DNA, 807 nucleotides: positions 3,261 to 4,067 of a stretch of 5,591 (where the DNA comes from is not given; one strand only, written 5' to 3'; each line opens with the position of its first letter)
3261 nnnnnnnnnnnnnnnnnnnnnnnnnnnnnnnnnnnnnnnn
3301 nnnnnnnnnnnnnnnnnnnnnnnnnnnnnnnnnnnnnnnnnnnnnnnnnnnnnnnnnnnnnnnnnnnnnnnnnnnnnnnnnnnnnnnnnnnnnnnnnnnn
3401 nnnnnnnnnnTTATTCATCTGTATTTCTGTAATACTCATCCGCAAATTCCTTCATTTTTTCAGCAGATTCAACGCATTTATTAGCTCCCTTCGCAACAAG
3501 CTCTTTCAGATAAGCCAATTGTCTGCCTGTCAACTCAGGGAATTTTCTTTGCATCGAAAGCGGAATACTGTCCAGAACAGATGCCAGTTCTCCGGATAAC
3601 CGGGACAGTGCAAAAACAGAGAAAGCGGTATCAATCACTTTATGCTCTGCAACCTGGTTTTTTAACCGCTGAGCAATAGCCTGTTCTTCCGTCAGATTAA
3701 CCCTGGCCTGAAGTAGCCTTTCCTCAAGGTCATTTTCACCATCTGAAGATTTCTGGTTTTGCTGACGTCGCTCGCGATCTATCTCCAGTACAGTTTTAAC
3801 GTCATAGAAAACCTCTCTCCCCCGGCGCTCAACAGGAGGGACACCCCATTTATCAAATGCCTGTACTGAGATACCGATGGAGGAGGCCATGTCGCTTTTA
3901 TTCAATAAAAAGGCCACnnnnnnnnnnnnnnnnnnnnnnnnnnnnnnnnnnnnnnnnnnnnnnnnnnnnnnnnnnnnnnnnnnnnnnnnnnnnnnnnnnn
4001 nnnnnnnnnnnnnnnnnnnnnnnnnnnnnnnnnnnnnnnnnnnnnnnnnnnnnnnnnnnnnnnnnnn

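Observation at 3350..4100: Packaging-specificity cassette swap: cosB, small terminase and the first ~30 codons of gpA are non-lambda, embedded in lambda-like DNA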

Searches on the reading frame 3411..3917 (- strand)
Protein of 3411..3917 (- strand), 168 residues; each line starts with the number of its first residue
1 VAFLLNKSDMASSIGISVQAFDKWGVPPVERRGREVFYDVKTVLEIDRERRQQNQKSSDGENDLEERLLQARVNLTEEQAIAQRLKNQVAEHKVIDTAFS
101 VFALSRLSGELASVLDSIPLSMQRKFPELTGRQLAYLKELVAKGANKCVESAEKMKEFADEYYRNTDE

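Call 16: search_dna_similar(query=window:3411-3917:-, collection=phages, mode=protein, max_rows=60, rows=spread)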
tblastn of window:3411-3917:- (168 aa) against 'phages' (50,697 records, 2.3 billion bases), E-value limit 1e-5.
Records with a match: 152; places in all: 152; records where one place covers at least 80% of the query: 144.
Best place of each record, by identity: <60% 152.
By first word of the organism name: Escherichia 88; Pseudomonas 39; Stx1a-converting 10; Enterobacteria 9; Lambdavirus 2; Enterobacter 1; Campylobacter 1; Alteromonas 1; Phage 1.
By host as written in the record: - 49; Escherichia coli 28; Pseudomonas aeruginosa 26; Escherichia coli ECOR13 10; Escherichia coli C 8; Escherichia coli str. K-12 substr. MG1655 7; Pseudomonas aeruginosa ST773 (NDM-1-producing) 2; Pseudomonas aeruginosa PA14 2; and 17 more.
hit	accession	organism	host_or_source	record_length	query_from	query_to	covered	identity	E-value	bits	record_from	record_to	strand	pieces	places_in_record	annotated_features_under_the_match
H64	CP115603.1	Enterobacter phage MStein-2023a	Enterobacter sp. E12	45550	1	162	96%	48.8%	2e-42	155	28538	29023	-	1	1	record has no annotation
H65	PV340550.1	Escherichia phage PhiR12_2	Escherichia coli str. K-12 substr. ...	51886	25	168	86%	49.7%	3e-36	137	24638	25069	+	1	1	terminase subunit Nu1 | terminase DNA packaging protein A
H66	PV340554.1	Escherichia phage PhiR12_5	Escherichia coli C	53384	25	168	86%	49.7%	3e-36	137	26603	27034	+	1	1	terminase subunit Nu1 | terminase DNA packaging protein A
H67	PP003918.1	Pseudomonas phage vB_Pae_U6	Pseudomonas aeruginosa ST773 ...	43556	5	167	97%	42.3%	3e-36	137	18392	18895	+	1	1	DNA packaging protein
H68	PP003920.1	Pseudomonas phage vB_Pae_U8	Pseudomonas aeruginosa ST773 ...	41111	5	167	97%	42.3%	5e-36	137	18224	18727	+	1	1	terminase small subunit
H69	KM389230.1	Pseudomonas phage F_TK1718sp/PAK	-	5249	5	168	98%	40.2%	1e-29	119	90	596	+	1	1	record has no annotation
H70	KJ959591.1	Pseudomonas phage PAN70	Pseudomonas aeruginosa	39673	5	168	98%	40.2%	2e-29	118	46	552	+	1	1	terminase small subunit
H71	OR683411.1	Pseudomonas phage Solano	Pseudomonas aeruginosa LRJ32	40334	5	168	98%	40.2%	2e-29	118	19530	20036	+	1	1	terminase, small subunit | terminase large subunit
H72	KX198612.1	Pseudomonas phage MD8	Pseudomonas aeruginosa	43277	5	168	98%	36.7%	9e-26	107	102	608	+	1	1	terminase small subunit | terminase large subunit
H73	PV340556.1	Escherichia phage PhiR29_1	Escherichia coli ECOR13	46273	2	162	96%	37.3%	7e-23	99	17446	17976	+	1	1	terminase subunit Nu1 | terminase DNA packaging protein A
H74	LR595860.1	Escherichia virus Lambda_2E9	-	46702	2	162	96%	36.7%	3e-22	98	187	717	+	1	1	Phage terminase, small subunit | Phage terminase, large subunit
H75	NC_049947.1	Escherichia phage 1H12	-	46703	2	162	96%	36.7%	3e-22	98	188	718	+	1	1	terminase small subunit | terminase large subunit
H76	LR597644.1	Escherichia phage Lambda_ev087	-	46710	2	162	96%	36.7%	3e-22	98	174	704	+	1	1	Phage terminase, small subunit | Phage terminase, large subunit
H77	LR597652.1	Escherichia phage Lambda_ev110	-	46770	2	162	96%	36.7%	3e-22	98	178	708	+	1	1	Phage terminase, small subunit | Phage terminase, large subunit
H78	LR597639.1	Escherichia phage ev243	-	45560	2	162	96%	36.7%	3e-22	98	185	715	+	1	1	Phage terminase small subunit | Phage terminase, large subunit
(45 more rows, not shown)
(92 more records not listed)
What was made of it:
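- Checked: It is 36.8% identical to lambda Nu1 and 26% to phage 21 gp1 (call 16).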

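Call 17: search_protein_families(library=pfam, proteins=[window:3411-3917:-])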
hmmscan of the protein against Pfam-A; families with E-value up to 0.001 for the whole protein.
window:3411-3917:- (168 aa): 1 family
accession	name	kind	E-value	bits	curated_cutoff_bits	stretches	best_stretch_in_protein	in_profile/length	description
PF07471.18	Phage_Nu1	-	1.5e-21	77.1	30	1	6-148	4-162/164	Phage DNA packaging protein Nu1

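Call 37: get_annotated_region(hit=H65, flank=3000)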
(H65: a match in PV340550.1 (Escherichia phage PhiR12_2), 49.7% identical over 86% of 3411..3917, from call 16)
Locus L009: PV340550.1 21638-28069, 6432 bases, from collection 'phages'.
description: Escherichia phage PhiR12_2, complete genome.
organism: Escherichia phage PhiR12_2 (NCBI taxid 3416472)
taxonomy: Viruses
host: Escherichia coli str. K-12 substr. MG1655; source: -; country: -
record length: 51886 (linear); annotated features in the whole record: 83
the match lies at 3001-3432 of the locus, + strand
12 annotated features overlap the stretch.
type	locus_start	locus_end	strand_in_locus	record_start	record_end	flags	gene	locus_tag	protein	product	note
CDS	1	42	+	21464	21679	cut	-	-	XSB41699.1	holin protein S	holin #lysis protein S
CDS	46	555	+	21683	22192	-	-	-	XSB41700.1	DUF1327 containing protein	-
CDS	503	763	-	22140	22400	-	-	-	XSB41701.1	DUF1823 containing protein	-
CDS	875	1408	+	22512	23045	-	-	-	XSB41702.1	lysozyme R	-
CDS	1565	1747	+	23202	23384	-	-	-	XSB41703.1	hypothetical protein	-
CDS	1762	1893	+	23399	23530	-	-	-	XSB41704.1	hypothetical protein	FIG00641645: hypothetical protein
CDS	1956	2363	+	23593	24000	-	-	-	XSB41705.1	endopeptidase Rz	-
CDS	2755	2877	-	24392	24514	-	-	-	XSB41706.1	hypothetical protein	-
CDS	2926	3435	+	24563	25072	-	-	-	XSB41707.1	terminase subunit Nu1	head, terminase subunit Nu1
CDS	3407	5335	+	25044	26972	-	-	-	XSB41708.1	terminase DNA packaging protein A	head, terminase DNA packaging protein A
CDS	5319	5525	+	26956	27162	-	-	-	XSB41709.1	head-tail joining protein W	head, head-tail joining protein W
CDS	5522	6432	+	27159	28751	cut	-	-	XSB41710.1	portal protein B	head, portal protein B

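Call 38: get_annotated_region(hit=H64, flank=3000)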
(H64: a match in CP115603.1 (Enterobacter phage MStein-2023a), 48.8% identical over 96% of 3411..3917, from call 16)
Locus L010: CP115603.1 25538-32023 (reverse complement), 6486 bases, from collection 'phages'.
description: Enterobacter phage MStein-2023a, complete sequence.
organism: Enterobacter phage MStein-2023a (NCBI taxid 3019178)
taxonomy: Viruses; Duplodnaviria; Heunggongvirae; Uroviricota; Caudoviricetes; Ravinvirus
host: Enterobacter sp. E12; source: food; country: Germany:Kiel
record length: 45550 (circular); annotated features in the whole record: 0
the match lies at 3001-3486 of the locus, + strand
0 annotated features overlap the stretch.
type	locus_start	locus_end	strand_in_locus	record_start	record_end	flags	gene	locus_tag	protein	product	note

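Call 40: find_related_loci(query=window:3411-3917:-, collection=genome_contigs, flank=3500)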
Query window:3411-3917:- (168 aa) in genome_contigs; peptide patterns used: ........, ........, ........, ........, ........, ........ (x = any residue, [..] = any of these).
93 stretches matched a pattern; 26 encode a relative of the query (tblastn E <= 1e-3); 26 distinct loci.
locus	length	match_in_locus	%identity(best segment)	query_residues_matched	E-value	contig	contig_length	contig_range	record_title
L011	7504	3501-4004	79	1-168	4e-90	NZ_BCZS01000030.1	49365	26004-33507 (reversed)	Pluralibacter gergoviae ATCC 33028 = NBRC 105706, whole genome shotgun sequence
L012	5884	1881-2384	71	1-168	2e-79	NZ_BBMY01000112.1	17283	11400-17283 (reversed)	Escherichia albertii NBRC 107761 = DSM 17582 strain NBRC 107761, whole genome shotgun sequence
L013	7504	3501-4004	71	1-168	2e-79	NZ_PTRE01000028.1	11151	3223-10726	Escherichia sp. MOD1-EC7003 MOD1-EC7003_28_length_11151_cov_122, whole genome shotgun sequence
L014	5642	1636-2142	65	1-168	2e-71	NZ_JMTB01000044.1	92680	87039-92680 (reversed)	Trabulsiella guamensis ATCC 49490 GTGU.assembly.044, whole genome shotgun sequence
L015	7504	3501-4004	55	1-168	1e-57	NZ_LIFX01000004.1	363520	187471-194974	Trabulsiella odontotermitis strain TbOT1.10 contig4, whole genome shotgun sequence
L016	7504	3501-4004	55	1-168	1e-57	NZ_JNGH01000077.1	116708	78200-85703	Trabulsiella odontotermitis strain 01 SAMPLE01_CONTIG_95, whole genome shotgun sequence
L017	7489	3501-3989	55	1-162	5e-54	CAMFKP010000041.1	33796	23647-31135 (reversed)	MAG: uncultured Aeromonadaceae bacterium isolate SRR12456162_bin.3_metaWRAP_v1.3_MAG genome assembly, contig: ERZ1228996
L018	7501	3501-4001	46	1-167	1e-45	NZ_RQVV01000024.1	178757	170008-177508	Erwinia endophytica strain A41C3 Seq24, whole genome shotgun sequence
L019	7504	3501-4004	42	1-168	2e-41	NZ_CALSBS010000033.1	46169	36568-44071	Pseudocitrobacter vendiensis strain CPO20170097T, whole genome shotgun sequence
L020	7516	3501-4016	40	3-167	9e-39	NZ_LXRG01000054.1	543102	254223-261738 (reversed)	Halomonas sp. ALS9 contig14_1, whole genome shotgun sequence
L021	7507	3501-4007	42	5-168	3e-38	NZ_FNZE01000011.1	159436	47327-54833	Pseudomonas linyingensis strain LMG 25967, whole genome shotgun sequence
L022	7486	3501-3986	40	5-166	2e-37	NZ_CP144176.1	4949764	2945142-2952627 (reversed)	Aeromonas rivipollensis strain DSM 24593 chromosome, complete genome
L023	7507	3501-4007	43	5-168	2e-37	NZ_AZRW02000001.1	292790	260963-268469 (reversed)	Pseudomonas sp. QTF5 scaffold1, whole genome shotgun sequence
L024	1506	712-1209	44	5-167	4e-38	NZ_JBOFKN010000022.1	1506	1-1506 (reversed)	MAG: Paraclostridium sp. isolate WFFMC_MAG_365 k139_54479_flag=0_multi=12.5669_len=1506, whole genome shotgun sequence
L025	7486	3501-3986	43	5-166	4e-37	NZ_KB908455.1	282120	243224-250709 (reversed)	Oceanimonas smirnovii ATCC BAA-899 G364DRAFT_scaffold00002.2, whole genome shotgun sequence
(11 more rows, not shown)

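Call 48: search_solved_structures(query=window:3411-3917:-, max_evalue=0.01, show_alignments=1)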
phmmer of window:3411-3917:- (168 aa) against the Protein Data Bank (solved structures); distinct sequences matched with E-value up to 0.01: 0.
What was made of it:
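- Tried and rejected: PDB sequence search with TerS gave no hit at E <= 0.01 (call 48).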

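Call 53: find_encoding_contigs(protein=window:3411-3917:-, flank=6000, max_places=8)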
Protein window:3411-3917:- (168 aa): 19 contigs read that carry it; 8 places shown.
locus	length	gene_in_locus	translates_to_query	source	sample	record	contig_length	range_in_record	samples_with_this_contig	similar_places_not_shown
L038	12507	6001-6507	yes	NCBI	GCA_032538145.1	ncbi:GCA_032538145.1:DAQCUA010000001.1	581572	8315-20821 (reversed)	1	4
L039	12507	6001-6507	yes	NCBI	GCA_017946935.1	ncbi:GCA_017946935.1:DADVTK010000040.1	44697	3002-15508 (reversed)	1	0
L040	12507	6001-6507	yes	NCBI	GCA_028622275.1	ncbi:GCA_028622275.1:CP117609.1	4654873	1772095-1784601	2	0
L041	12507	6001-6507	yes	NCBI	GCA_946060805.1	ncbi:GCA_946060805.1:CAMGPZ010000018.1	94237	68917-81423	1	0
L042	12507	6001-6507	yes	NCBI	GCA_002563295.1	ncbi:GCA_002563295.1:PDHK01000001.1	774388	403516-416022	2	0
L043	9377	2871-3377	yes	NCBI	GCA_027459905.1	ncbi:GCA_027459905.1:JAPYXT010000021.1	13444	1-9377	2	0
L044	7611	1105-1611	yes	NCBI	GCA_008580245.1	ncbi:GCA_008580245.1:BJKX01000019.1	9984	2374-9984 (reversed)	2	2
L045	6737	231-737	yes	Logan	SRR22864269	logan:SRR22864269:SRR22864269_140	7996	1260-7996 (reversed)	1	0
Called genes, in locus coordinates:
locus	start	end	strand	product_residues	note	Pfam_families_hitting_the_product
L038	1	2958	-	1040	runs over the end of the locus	PF00873:ACR_tran, PF02355:SecD_SecF_C (faint)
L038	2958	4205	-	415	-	PF25919:BSH_CusB (faint), PF25917:BSH_RND, PF25973:BSH_CzcB (weak), PF25885:HH_EMRA (weak), PF25876:HH_MFP_RND, PF25944:Beta-barrel_RND, PF25967:RND-MFP_C, PF25989:YknX_C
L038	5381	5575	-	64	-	PF13132:DUF3950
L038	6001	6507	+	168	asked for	PF07471:Phage_Nu1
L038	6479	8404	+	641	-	PF05876:GpA_ATPase, PF20454:GpA_nuclease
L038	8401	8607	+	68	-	PF02831:gpW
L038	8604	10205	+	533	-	PF05136:Phage_portal_2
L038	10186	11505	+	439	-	PF25145:NfeD1b_N, PF01343:Peptidase_S49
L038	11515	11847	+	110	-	PF02924:HDPD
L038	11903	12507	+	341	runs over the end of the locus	PF03864:Phage_cap_E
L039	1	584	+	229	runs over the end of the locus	PF06323:Phage_antiter_Q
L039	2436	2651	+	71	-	PF04971:Phage_holin_2_1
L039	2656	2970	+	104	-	PF07041:DUF1327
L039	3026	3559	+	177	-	PF00959:Phage_lysozyme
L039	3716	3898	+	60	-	-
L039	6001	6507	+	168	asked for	PF07471:Phage_Nu1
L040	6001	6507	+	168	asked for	PF07471:Phage_Nu1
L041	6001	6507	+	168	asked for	PF07471:Phage_Nu1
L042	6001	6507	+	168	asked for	PF07471:Phage_Nu1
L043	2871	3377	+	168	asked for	PF07471:Phage_Nu1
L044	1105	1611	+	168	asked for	PF07471:Phage_Nu1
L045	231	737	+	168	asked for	PF07471:Phage_Nu1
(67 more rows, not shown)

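Call 57: find_homologous_proteins(query=window:3411-3917:-, max_evalue=1e-20)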
Query window:3411-3917:- (168 aa): 135 proteins with E <= 1e-20 among 246 candidates; the best 120 are listed.
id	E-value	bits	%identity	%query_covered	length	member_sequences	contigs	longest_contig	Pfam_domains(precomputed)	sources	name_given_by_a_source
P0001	7.4e-99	346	98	100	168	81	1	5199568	PF07471.19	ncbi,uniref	ncbi:terminase small subunit [Escherichia coli]|uniref:terminase small subunit n=1 Tax=Escherichia c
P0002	6.5e-94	330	96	100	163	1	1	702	PF07471.19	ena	-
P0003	1.5e-84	299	98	88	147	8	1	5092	PF07471.19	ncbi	ncbi:terminase small subunit, partial [Escherichia coli]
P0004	1.3e-80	286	80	100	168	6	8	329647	PF07471.19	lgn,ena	-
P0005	1.3e-80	286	79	100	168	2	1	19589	PF07471.19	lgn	-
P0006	1.9e-80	286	80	100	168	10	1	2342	PF07471.19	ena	-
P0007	6.5e-75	268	76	100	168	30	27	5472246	PF07471.19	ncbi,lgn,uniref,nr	ncbi:DNA-packaging protein [Klebsiella pneumoniae subsp. pneumoniae]|uniref:terminase small subunit 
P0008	1.2e-71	257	73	100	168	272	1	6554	PF07471.19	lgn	-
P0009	1.2e-70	254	71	100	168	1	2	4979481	PF07471.19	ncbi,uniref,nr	ncbi:terminase small subunit [Escherichia coli]|uniref:terminase small subunit n=1 Tax=Escherichia c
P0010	2.3e-69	250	71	100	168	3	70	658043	PF07471.19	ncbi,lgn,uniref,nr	ncbi:DNA-packaging protein [Salmonella enterica]|uniref:terminase small subunit n=1 Tax=Salmonella e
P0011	3.3e-68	246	71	100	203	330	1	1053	PF07471.19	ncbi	-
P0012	1.1e-67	245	69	100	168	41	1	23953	PF07471.19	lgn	-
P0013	1.8e-67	244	70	100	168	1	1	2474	PF07471.19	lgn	-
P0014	7.3e-67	242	68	100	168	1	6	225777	PF07471.19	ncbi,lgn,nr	ncbi:terminase small subunit [Salmonella enterica]|nr:DNA-packaging protein [Salmonella enterica] EJ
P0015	2.7e-66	240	76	90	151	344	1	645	PF07471.19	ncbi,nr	ncbi:terminase small subunit, partial [Escherichia coli]|nr:terminase small subunit [Escherichia col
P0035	4.7e-55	204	90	62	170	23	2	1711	PF07471.19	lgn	-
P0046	1.4e-51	192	87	61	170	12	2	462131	PF07471.19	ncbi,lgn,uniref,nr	ncbi:terminase small subunit [Citrobacter amalonaticus]|uniref:terminase small subunit n=1 Tax=Citro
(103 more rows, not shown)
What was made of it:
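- Tried and rejected: I ran one GTDB genome scan (call 40) and one search of the 5.8-billion-protein database (call 57).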

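Call 59: find_encoding_contigs(protein=P0046, flank=3500, max_places=3)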
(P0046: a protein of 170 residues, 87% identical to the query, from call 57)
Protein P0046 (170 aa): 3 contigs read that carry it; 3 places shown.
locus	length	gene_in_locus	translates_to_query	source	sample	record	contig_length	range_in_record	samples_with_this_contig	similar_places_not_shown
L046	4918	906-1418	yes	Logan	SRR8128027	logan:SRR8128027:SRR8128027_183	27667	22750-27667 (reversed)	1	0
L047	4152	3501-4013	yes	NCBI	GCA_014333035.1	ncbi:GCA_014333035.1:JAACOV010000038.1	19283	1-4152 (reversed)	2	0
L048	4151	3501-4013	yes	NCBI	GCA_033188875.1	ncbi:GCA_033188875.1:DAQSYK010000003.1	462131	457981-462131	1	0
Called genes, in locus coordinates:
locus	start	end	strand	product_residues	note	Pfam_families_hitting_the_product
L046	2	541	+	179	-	?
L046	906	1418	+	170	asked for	PF07471:Phage_Nu1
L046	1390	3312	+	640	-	PF05876:GpA_ATPase, PF20454:GpA_nuclease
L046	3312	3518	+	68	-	PF02831:gpW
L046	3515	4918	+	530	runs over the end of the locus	PF05136:Phage_portal_2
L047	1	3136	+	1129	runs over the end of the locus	PF03212:Pertactin (weak), PF18883:AC_1, PF03797:Autotransporter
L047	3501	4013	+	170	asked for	PF07471:Phage_Nu1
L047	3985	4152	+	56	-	?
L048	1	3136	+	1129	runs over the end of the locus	PF03212:Pertactin (weak), PF18883:AC_1, PF03797:Autotransporter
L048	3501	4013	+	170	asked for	PF07471:Phage_Nu1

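Call 60: find_encoding_contigs(protein=P0035, flank=3500, max_places=3)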
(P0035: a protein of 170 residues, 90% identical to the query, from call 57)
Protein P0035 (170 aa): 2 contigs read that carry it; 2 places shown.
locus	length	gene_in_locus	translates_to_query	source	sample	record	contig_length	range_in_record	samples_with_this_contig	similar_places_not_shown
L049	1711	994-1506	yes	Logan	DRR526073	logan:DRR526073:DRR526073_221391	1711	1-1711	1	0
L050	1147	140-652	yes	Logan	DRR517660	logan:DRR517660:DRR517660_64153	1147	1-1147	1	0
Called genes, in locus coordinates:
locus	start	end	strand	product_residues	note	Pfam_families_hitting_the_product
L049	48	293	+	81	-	-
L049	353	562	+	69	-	-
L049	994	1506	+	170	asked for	PF07471:Phage_Nu1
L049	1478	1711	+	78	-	?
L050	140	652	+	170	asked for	PF07471:Phage_Nu1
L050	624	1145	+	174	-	?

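Call 61: find_encoding_contigs(protein=P0007, flank=3500, max_places=2)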
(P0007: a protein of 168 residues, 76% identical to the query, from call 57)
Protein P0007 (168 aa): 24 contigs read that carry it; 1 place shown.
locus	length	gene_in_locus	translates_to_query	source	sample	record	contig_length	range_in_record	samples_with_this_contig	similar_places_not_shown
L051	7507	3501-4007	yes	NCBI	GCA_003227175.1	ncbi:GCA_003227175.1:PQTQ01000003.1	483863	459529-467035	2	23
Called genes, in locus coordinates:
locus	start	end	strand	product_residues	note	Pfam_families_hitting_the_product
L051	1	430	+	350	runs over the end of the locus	PF01555:N6_N4_Mtase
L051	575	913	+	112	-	PF05106:Phage_holin_3_1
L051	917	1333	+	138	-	-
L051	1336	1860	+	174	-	PF10721:DUF2514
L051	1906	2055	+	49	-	-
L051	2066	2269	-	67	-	-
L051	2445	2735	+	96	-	-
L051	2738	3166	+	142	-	-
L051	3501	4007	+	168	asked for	PF07471:Phage_Nu1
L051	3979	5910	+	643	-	PF05876:GpA_ATPase, PF20454:GpA_nuclease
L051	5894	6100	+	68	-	PF02831:gpW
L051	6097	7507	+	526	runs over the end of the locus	PF05136:Phage_portal_2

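Call 74: predict_structure(alignment_id=A3)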
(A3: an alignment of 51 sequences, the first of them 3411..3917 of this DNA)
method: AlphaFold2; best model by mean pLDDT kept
length: 168 residues; sequences in the alignment: 51
mean_pLDDT: 78.5   pTM: 0.37
mean pLDDT of the five models: 78.5, 78.3, 76.4, 74.6, 68.2
residues with pLDDT >= 90: 12; 70-90: 133; 50-70: 19; < 50: 4
segments of 3 or more residues with pLDDT < 50: none
pLDDT, mean of each block of 10 residues (from residue 1): 76 79 78 79 77 57 74 87 77 73 83 87 89 90 85 76 66
secondary structure, 60 per line:
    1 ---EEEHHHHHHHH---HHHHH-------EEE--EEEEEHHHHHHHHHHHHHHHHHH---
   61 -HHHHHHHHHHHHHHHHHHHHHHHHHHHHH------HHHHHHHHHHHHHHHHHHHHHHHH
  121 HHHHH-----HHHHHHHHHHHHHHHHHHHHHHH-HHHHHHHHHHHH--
elements in order: E4-6 H7-14 H18-22 E30-32 E35-39 H40-57 H62-90 H97-125 H131-153 H155-166
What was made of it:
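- On Lambda-like cos packaging system with complex cosB: The AF2 model shows strand-helix-helix-wing-helix (call 74).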
